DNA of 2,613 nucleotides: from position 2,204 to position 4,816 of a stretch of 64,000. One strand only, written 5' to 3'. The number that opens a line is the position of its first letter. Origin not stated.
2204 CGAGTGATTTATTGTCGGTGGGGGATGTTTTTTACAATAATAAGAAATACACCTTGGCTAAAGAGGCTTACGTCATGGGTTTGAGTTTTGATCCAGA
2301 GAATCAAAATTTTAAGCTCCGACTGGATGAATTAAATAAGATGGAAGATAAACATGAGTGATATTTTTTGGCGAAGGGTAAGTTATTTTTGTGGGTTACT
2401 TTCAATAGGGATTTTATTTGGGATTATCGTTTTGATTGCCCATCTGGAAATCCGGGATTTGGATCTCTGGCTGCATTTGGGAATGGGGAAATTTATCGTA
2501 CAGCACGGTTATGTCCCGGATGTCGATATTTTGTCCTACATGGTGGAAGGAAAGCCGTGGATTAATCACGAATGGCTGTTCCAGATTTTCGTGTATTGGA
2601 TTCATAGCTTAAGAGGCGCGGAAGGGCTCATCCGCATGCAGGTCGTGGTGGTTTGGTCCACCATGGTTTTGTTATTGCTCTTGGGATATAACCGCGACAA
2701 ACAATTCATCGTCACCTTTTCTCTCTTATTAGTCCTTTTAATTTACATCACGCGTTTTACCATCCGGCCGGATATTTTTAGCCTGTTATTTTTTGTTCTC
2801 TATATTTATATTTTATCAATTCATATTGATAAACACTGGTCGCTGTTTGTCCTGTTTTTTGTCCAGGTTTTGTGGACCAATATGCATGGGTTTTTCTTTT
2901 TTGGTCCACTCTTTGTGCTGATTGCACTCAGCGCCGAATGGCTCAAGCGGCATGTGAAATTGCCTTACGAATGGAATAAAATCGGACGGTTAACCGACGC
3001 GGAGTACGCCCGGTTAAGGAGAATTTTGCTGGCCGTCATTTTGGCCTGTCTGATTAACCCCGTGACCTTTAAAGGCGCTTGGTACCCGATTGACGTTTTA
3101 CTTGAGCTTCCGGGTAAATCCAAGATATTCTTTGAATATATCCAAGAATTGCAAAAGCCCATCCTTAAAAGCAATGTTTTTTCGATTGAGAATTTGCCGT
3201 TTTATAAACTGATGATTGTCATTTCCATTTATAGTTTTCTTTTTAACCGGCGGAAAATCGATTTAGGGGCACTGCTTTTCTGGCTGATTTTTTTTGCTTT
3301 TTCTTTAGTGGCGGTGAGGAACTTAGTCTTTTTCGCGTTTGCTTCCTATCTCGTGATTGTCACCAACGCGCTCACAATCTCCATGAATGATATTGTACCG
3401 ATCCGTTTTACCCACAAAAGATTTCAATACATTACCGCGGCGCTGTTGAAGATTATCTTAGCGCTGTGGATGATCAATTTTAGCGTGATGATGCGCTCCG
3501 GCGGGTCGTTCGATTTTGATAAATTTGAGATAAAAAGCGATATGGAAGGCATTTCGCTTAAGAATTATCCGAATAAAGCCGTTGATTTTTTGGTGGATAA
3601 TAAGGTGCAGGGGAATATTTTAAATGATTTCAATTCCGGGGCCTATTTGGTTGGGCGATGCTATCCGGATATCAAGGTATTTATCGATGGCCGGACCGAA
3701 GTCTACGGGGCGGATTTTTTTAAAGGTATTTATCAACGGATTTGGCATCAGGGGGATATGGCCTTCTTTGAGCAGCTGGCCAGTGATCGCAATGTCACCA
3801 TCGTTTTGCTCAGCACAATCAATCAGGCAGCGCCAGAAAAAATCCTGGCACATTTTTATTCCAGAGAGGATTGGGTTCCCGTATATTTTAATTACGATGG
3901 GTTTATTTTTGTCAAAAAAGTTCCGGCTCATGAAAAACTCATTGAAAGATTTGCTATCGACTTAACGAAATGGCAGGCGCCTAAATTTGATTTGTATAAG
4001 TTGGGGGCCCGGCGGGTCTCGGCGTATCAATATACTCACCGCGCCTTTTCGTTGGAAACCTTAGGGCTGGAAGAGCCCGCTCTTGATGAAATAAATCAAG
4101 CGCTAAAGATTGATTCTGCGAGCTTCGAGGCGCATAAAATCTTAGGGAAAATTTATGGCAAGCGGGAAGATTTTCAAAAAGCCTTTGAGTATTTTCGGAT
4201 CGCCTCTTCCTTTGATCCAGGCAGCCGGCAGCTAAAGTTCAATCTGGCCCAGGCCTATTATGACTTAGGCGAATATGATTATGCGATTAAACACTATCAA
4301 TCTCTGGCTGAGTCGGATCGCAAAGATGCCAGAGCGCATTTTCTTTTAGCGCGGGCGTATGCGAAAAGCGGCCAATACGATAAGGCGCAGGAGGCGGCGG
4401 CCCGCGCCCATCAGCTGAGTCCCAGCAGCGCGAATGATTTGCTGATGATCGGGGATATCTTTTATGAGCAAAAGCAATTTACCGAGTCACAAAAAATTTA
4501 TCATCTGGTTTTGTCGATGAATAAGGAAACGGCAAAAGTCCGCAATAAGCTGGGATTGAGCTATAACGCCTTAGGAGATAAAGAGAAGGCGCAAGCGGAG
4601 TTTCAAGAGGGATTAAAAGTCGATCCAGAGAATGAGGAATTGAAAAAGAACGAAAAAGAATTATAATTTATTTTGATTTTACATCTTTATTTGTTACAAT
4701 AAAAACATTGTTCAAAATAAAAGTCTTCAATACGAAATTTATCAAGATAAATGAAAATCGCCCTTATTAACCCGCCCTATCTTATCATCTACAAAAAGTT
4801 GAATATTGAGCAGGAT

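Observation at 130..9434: Tandem paralogous TPR-membrane proteins, a B12-radical SAM protein, a YfhO-like membrane protein and a TPR protein: candidate envelope glycosylation cluster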

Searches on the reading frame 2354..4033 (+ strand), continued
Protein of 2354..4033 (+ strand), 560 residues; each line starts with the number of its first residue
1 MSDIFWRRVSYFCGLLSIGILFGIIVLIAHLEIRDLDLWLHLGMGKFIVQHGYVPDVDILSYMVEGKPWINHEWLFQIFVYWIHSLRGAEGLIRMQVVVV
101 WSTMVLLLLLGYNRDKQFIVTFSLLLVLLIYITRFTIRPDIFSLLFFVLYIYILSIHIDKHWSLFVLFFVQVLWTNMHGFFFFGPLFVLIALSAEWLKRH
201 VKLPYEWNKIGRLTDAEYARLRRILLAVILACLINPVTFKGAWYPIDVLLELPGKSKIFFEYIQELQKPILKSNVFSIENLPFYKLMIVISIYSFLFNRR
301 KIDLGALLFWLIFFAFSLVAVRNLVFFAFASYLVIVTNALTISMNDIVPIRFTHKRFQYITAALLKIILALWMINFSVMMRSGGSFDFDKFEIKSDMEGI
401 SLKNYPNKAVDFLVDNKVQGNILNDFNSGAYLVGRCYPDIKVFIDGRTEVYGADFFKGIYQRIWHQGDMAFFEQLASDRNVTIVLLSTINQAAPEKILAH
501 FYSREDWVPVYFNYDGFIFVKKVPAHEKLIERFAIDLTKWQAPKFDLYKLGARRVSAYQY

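Call 104: search_protein_families(library=ncbifam, proteins=[L001:1094-1963:+, L006:1994-3748:+], max_evalue=1e-10)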
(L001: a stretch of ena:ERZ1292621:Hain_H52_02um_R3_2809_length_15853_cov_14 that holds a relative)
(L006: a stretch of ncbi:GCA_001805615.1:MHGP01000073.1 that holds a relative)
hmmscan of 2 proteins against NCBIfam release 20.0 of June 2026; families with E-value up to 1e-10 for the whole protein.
L001:1094-1963:+ (289 aa): 178 families (the best 25 are shown)
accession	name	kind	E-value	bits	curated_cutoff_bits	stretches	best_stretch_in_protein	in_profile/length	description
NF008453.0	PRK11308.1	subfamily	1.9e-84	283.7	408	1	2-272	12-279/334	dipeptide ABC transporter ATP-binding protein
NF007613.0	PRK10261.1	equivalog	1e-79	268.6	1077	1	3-272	314-581/623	glutathione ABC transporter ATP-binding protein GsiA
NF011659.0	PRK15079.1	equivalog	3.5e-78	262.6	540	1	1-258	10-268/334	murein tripeptide/oligopeptide ABC transporter ATP binding protein OppF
NF011713.0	PRK15134.1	equivalog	4.6e-75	253.2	834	1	2-256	275-527/529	microcin C ABC transporter ATP-binding protein YejF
NF043071.1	DppF_dipep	equivalog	2.6e-73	247.3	660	1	2-271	13-279/331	dipeptide ABC transporter ATP-binding subunit DppF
TIGR02769.1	nickel_nikE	equivalog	2.6e-72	243.5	332.55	1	2-267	2-262/265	nickel import ATP-binding protein NikE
NF043078.1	MMSYN1_0168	equivalog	6.1e-70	236.6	800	2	137-270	476-609/649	oligopeptide ABC transporter ATP-binding protein OppF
NF007739.0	PRK10419.1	subfamily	2.1e-69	234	354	1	2-268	3-264/268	nickel ABC transporter ATP-binding protein NikE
NF047576.1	opine_ATP_CntF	equivalog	6e-56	189.6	385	1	28-257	19-252/264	staphylopine uptake ABC transporter ATP-binding protein CntF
NF047578.1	opine_ATP_CntD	equivalog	1.4e-55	188.4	380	1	28-258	19-253/266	staphylopine uptake ABC transporter ATP-binding protein CntD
TIGR02770.1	nickel_nikD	equivalog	5.7e-52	176.4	318.7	1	29-258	2-229/230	nickel import ATP-binding protein NikD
NF007010.1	PRK09473.1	subfamily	1.8e-51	174.8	575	1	19-257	11-253/318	oligopeptide ABC transporter ATP-binding protein OppD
NF011692.0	PRK15112.1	equivalog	1.3e-50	172.5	452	1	2-258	5-254/269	putrescine export ABC transporter ATP-binding protein SapF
NF008246.0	PRK11022.1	equivalog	2.6e-50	171.4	541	1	18-267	12-266/326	dipeptide ABC transporter ATP-binding protein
NF043079.1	MMSYN1_0167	equivalog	5.7e-50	170.6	740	1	91-257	307-473/561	oligopeptide ABC transporter ATP-binding protein OppD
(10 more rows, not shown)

L006:1994-3748:+ (584 aa): 10 families
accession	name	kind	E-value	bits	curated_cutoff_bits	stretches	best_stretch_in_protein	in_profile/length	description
NF045467.1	Opp4A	equivalog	7.7e-56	189.5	650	1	38-567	29-546/556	oligopeptide ABC transporter substrate-binding protein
TIGR02294.1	nickel_nikA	equivalog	8e-45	153.3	393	1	66-540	25-464/501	nickel ABC transporter substrate-binding protein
NF043070.1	DppA_dipep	equivalog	1.6e-40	139.1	1005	1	45-553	30-509/535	dipeptide ABC transporter periplasmic-binding protein DppA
NF047575.1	opine_bind_CntA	exception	8.1e-36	123.7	800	1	37-490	30-451/535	staphylopine-dependent metal ABC transporter substrate-binding lipoprotein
TIGR04028.1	SBP_KPN_01854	hypoth_equivalog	5.4e-31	107.7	468.5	1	70-563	26-494/509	TIGR04028 family ABC transporter substrate-binding protein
NF045468.1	Opp5A_nikA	equivalog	1.2e-30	106.5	600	2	331-566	253-476/488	nickel ABC transporter substrate-binding protein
NF011689.0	PRK15109.1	equivalog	1.2e-23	83.6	560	1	70-272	61-267/547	ABC transporter substrate-binding protein SapA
NF011684.0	PRK15104.1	equivalog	2.8e-20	72.6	947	1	45-273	40-268/543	oligopeptide ABC transporter substrate-binding protein OppA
NF011942.0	PRK15413.1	equivalog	6e-20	71.4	594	1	46-554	30-488/512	glutathione ABC transporter substrate-binding protein GsiB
NF007287.0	PRK09755.1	equivalog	3.3e-16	59.2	1098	0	49-132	38-120/535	ABC transporter substrate-binding protein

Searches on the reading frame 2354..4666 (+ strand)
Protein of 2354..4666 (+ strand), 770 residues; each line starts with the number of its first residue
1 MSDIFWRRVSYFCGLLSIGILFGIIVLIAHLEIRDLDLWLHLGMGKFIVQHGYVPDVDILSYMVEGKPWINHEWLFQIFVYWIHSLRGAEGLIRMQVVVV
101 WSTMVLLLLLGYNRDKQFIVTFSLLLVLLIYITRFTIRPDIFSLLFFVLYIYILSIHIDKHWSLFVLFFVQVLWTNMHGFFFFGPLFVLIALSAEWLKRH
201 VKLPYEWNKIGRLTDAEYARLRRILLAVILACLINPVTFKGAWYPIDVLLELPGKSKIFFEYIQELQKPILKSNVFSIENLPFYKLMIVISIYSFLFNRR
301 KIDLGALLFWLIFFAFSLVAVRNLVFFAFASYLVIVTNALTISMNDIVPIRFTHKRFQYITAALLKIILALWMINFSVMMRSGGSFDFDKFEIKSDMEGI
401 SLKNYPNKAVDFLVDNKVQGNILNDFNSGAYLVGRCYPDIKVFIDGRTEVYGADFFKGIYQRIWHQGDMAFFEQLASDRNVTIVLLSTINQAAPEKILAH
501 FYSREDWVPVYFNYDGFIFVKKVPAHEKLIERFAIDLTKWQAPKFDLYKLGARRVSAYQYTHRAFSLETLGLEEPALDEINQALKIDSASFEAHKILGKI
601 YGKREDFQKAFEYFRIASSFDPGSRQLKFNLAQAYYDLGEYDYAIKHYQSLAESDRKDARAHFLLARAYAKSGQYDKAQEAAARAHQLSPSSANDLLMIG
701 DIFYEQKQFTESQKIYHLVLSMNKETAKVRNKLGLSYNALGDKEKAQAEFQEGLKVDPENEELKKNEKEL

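Call 3: search_protein_families(library=pfam, proteins=[window:2354-4666:+], max_evalue=0.1)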
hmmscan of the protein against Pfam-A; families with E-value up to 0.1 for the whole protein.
window:2354-4666:+ (770 aa): 23 families
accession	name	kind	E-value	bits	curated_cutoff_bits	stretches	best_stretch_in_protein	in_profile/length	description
PF07719.23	TPR_2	-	5.5e-23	79.6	27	4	659-691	1-33/34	Tetratricopeptide repeat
PF00515.34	TPR_1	-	5.3e-20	70.8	27.8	4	659-691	1-33/34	Tetratricopeptide repeat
PF13181.12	TPR_8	-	5.1e-18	64.1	25.7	2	727-760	1-34/34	Tetratricopeptide repeat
PF13432.12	TPR_16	-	4.9e-16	59.3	32.7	1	630-692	2-64/65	Tetratricopeptide repeat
PF14559.12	TPR_19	-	3.5e-15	56.5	25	3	605-667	5-67/68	Tetratricopeptide repeat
PF13428.12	TPR_14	-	4.8e-15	55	23.5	3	660-698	2-40/44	Tetratricopeptide repeat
PF13414.12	TPR_11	-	4.3e-14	52.4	26.8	1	633-673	2-42/42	TPR repeat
PF13424.12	TPR_12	-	4.5e-12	46.4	30.1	3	630-688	8-74/77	Tetratricopeptide repeat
PF13174.12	TPR_6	-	6.9e-12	45.6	26.3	1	629-653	4-28/33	Tetratricopeptide repeat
PF13431.12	TPR_17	-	5.7e-10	39.1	24.4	1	648-680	2-34/34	Tetratricopeptide repeat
PF13176.12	TPR_7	-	1.8e-09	37.4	27.9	1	630-657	4-33/36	Tetratricopeptide repeat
PF23914.1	TPR_CcmH_CycH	-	1.2e-08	35.4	42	2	595-691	54-153/158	Cytochrome c-type biogenesis protein H TPR domain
PF12895.13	ANAPC3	-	1.7e-08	35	27.2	3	644-712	8-75/82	Anaphase-promoting complex, cyclosome, subunit 3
PF25063.1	ARM_TT21_C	-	3.3e-07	30.8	35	1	653-759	89-196/209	Tetratricopeptide repeat protein 21 C-terminal ARM domain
PF13371.12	TPR_9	-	1.1e-05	25.8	35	1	598-667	2-71/73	Tetratricopeptide repeat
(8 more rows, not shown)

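Call 4: search_protein_families(library=ncbifam, proteins=[window:2354-4666:+], max_evalue=0.1)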
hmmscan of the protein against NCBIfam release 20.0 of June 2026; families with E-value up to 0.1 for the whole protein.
window:2354-4666:+ (770 aa): 31 families (the best 25 are shown)
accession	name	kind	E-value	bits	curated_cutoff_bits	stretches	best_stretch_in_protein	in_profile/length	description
NF040959.1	MamA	equivalog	8.3e-21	74.4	200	2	631-761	43-173/204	magnetosome protein MamA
TIGR02917.1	PEP_TPR_lipo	equivalog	1.3e-17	63.1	312.2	1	574-762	346-534/899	XrtA/PEP-CTERM system TPR-repeat protein PrsT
TIGR02521.1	type_IV_pilW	equivalog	1.7e-15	57.2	154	2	626-762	32-170/234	type IV pilus biogenesis/stability protein PilW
NF033758.1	gliding_GltE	equivalog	5.5e-13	48.7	225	2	582-702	213-333/411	adventurous gliding motility TPR repeat lipoprotein GltE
TIGR02552.1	LcrH_SycD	equivalog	1.2e-11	44.5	104.8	2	604-692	31-119/136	SycD/LcrH family type III secretion system chaperone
NF047507.1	TPR_BatC_Lepto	exception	1.9e-11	43.8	175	2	603-691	36-128/214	TPR repeat-containing protein BatC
NF052415.1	T3SS_chap_SctY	equivalog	2.3e-11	44.1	70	1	595-684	10-102/106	type III secretion apparatus assembly chaperone SctY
NF033920.0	C39_PA2778_fam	equivalog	2.2e-09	37.1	150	2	606-690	171-255/255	PA2778 family cysteine peptidase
NF033762.1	social_mot_Tgl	equivalog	1.1e-08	34.8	225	1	574-764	48-242/252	social motility TPR repeat lipoprotein Tgl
NF008755.0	PRK11788.1-3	equivalog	5.6e-08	32.5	430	2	607-681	52-130/388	lipopolysaccharide assembly protein LapB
TIGR03939.1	PGA_TPR_OMP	equivalog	6.1e-08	31.3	366.65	2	575-688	71-181/800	poly-beta-1,6 N-acetyl-D-glucosamine export porin PgaA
TIGR02795.1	tol_pal_ybgF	equivalog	1.6e-07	31.9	90.1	2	632-721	9-104/119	tol-pal system protein YbgF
NF008757.0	PRK11788.1-5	equivalog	1.8e-07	30.7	363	2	574-664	52-146/388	lipopolysaccharide assembly protein LapB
NF008391.2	PRK11189.1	equivalog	2.8e-07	30.3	250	1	560-659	68-167/297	lipoprotein NlpI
NF008756.0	PRK11788.1-4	equivalog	3.7e-07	29.5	474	1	574-748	52-233/389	lipopolysaccharide assembly protein LapB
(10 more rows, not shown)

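Call 6: search_solved_structures(query=window:2354-4666:+, max_evalue=1)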
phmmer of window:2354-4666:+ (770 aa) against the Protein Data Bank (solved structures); distinct sequences matched with E-value up to 1: 167 (the best 60 are shown).
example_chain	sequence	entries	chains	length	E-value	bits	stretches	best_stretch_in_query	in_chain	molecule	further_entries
9qhb_A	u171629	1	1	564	3e-95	323.4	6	578-706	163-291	Engineered tetratricopeptide repeat protein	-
8bu0_A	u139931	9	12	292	2.9e-49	171.4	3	578-700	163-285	Consensus tetratricopeptide repeat protein | Crystal structure of an 8-repeat consensus TPR superhelix with Zinc. | Monomer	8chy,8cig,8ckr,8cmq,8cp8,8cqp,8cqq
9qhc_A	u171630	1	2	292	3.9e-41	144.5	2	581-766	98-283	Engineered tetratricopeptide repeat protein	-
8ch0_A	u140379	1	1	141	1.9e-25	92.6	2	583-692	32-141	Consensus tetratricopeptide repeat protein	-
2fo7_A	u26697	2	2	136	3.6e-23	85.1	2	593-679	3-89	SYNTHETIC CONSENSUS TPR PROTEIN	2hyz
7obi_A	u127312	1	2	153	2.6e-20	75.6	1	590-734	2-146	CTPR-rv4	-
9gzg_A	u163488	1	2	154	2.3e-18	69.2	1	592-735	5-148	Engineered CTPR protein with glutamic acids for conductivity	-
3kd7_A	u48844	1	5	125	4.7e-18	68.2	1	590-701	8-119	CTPR390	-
1na0_A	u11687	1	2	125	8.4e-18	67.3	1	590-701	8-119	designed protein CTPR3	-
6eou_A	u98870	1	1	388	7.7e-16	60.8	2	577-759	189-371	UDP-N-acetylglucosamine--peptide N-acetylglucosaminyltransferase 110 kDa subunit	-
7yeh_B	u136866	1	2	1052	3e-15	58.9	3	577-759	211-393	UDP-N-acetylglucosamine--peptide N-acetylglucosaminyltransferase 110 kDa subunit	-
7yea_A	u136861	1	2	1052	3.2e-15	58.8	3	577-759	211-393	UDP-N-acetylglucosamine--peptide N-acetylglucosaminyltransferase 110 kDa subunit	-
6vfi_B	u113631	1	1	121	3.4e-15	58.7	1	594-700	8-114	O43_dn18B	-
1w3b_A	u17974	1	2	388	4.7e-15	58.2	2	578-759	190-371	UDP-N-ACETYLGLUCOSAMINE--PEPTIDE N-ACETYLGLUCOSAMINYLTRANSFERASE 110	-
6v8e_A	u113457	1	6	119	7.7e-15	57.5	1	595-701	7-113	Designed protein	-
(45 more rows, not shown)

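Call 20: predict_structure(alignment_id=A1)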
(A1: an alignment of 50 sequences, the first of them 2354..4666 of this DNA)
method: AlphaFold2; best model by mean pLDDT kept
length: 770 residues; sequences in the alignment: 50
mean_pLDDT: 88.6   pTM: 0.78
mean pLDDT of the five models: 88.6, 87.8, 87.7, 85.9, 85.5
residues with pLDDT >= 90: 441; 70-90: 294; 50-70: 35; < 50: 0
segments of 3 or more residues with pLDDT < 50: none
pLDDT, mean of each block of 10 residues (from residue 1): 89 95 92 86 92 84 72 92 93 94 95 90 95 86 93 91 93 87 87 93 89 91 93 85 74 64 75 82 93 90 91 91 91 91 66 80 92 91 82 83 87 93 86 88 75 76 85 85 91 86 93 94 94 94 90 88 93 95 93 94 95 94 90 95 95 89 95 93 91 89 92 90 86 92 92 90 88
secondary structure, 60 per line:
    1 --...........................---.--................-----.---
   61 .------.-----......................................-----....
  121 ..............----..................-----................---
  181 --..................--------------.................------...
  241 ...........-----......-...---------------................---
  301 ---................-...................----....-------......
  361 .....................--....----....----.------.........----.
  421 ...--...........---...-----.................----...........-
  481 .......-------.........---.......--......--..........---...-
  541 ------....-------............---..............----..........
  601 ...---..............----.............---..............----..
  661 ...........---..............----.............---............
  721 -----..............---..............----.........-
elements in order (helices of 4 or more, strands of 3 or more residues): H3-29 H36-51 H74-111 H117-134 H139-156 H162-177 H183-200 H215-231 H238-251 H257-262 H282-297 H304-319 H321-339 H344-347 H355-381 E384-387 E392-395 H407-415 E420-423 H426-436 E440-442 H448-464 H469-479 E481-487 H495-503 E507-513 E516-521 H524-533 H547-550 H558-569 H573-586 H591-603 H607-620 H625-637 H641-654 H659-671 H675-688 H693-705 H709-720 H726-739 H743-756 H761-769

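Call 58: fold_search(model_id=the predicted structure, library=pdb)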
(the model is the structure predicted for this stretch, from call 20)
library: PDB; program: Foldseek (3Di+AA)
matches with E <= 10: 1549; with E <= 0.001: 429
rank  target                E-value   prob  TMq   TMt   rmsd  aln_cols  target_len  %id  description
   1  8chy                  7.1e-11  1.00  0.25  0.65   3.8       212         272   33  Crystal structure of an 8-repeat consensus TPR superhelix with Zinc. (released 2024-02-21)
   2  9qhb                  1.2e-10  1.00  0.25  0.64   3.9       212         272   33  Crystal structure of 16-repeat CTPR protein with eliminated coordination sites (released 2025-10-22)
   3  9qhc_B                2.3e-10  1.00  0.25  0.64   5.5       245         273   31  Crystal structure of 8-repeat CTPR protein with eliminated coordination sites (released 2025-10-22)
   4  9qhc_A                4.9e-10  1.00  0.25  0.62   5.5       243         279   31  Crystal structure of 8-repeat CTPR protein with eliminated coordination sites (released 2025-10-22)
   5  1w3b_A                1.5e-08  1.00  0.22  0.40   6.4       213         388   23  The superhelical TPR domain of O-linked GlcNAc transferase reveals structural similarities to importin alpha. (released 2004-09-09)
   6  6eou                  1.6e-08  1.00  0.23  0.47   4.8       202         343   24  O-GlcNAc transferase TPR domain with the intellectual disability associated mutation L254F (released 2018-05-09)
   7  8dth_B                7.8e-08  1.00  0.21  0.23   6.3       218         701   21  Cryo-EM structure of Arabidopsis SPY alternative conformation 2 (released 2023-03-08)
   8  1w3b_B                9.3e-08  1.00  0.25  0.48   8.7       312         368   16  The superhelical TPR domain of O-linked GlcNAc transferase reveals structural similarities to importin alpha. (released 2004-09-09)
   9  8dtg_B                1.3e-07  1.00  0.21  0.22   6.3       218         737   21  Cryo-EM structure of Arabidopsis SPY alternative conformation 1 (released 2023-03-08)
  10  7yea_A                1.6e-07  1.00  0.21  0.17   5.8       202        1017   24  Human O-GlcNAc transferase Dimer (released 2023-07-12)
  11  7y4i_A                2.3e-07  1.00  0.21  0.20   6.3       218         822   21  Crystal structure of SPINDLY in complex with GDP (released 2022-12-07)
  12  7ntf_A                2.7e-07  1.00  0.22  0.18   6.2       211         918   23  Cryo-EM structure of unliganded O-GlcNAc transferase (released 2021-11-17)
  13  7yeh_A                2.8e-07  1.00  0.22  0.17   5.8       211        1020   23  Cryo-EM structure of human OGT-OGA complex (released 2023-07-12)
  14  8dth_A                3.5e-07  1.00  0.16  0.17   9.7       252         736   21  Cryo-EM structure of Arabidopsis SPY alternative conformation 2 (released 2023-03-08)
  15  8bbg_D                3.8e-07  1.00  0.24  0.16  25.9       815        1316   14  Structure of the IFT-A complex; anterograde IFT-A train model (released 2022-12-21)
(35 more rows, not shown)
